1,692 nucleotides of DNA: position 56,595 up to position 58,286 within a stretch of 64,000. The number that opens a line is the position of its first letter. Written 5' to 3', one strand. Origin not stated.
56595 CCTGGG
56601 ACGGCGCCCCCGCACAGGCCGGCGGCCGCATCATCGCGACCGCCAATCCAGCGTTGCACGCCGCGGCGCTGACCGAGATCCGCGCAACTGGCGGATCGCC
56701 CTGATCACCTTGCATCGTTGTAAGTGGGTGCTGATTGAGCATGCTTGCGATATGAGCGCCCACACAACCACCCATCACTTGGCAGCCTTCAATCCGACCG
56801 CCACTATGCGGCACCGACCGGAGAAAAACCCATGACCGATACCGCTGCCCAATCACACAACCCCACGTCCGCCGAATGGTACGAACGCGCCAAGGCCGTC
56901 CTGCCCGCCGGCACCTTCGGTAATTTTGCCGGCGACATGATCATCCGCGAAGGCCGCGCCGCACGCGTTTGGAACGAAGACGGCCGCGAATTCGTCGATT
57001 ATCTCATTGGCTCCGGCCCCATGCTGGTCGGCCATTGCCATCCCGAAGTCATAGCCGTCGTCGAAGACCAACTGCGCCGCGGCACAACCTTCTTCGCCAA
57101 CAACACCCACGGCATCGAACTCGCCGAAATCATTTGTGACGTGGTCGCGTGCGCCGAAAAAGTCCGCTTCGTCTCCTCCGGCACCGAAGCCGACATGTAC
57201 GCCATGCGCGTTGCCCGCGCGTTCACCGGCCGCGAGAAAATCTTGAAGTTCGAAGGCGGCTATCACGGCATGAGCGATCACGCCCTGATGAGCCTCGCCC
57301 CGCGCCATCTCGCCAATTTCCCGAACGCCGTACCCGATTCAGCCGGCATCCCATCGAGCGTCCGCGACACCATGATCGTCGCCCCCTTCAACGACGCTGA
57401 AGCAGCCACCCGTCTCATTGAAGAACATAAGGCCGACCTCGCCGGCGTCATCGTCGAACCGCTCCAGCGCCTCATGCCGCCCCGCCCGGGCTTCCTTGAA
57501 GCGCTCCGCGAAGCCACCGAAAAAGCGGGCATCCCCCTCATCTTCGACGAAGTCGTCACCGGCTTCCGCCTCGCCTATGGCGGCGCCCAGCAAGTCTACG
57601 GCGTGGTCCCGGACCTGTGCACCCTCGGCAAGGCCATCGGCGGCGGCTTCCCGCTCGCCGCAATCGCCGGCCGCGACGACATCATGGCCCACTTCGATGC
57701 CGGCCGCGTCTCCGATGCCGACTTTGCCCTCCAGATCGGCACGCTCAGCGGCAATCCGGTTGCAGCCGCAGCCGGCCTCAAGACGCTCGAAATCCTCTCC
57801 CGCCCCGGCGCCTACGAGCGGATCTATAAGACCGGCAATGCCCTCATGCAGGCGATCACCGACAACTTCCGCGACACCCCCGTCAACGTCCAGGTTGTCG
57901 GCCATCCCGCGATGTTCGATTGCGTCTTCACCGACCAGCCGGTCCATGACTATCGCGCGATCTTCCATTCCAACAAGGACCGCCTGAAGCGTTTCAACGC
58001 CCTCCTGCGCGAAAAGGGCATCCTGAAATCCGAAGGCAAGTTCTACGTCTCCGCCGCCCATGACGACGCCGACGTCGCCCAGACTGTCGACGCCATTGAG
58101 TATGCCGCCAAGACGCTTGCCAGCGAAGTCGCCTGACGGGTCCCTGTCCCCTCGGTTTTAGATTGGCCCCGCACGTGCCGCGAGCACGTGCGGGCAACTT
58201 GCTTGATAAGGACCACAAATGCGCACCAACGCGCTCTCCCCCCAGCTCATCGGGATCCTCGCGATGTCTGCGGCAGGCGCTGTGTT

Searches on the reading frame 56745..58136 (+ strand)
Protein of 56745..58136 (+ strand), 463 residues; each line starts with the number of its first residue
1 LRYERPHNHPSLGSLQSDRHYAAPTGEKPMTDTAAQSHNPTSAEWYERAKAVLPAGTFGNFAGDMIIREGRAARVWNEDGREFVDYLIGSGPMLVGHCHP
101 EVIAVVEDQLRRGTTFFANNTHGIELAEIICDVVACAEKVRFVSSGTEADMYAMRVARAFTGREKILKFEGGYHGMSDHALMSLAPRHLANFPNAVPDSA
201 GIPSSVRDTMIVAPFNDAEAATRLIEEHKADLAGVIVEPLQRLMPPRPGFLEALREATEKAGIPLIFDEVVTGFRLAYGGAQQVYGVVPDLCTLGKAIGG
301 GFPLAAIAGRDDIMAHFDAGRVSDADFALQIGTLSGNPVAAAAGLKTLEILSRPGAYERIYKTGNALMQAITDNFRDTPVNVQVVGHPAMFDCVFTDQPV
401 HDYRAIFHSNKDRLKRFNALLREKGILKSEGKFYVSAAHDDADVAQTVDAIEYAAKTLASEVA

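Call 5: search_protein_families(library=pfam, proteins=[window:56745-58136:+])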
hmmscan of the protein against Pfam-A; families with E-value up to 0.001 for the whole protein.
window:56745-58136:+ (463 aa): 1 family
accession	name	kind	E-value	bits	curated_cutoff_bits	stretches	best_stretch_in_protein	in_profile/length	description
PF00202.27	Aminotran_3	-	9.6e-61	206.1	30.5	1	65-431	11-375/403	Aminotransferase class-III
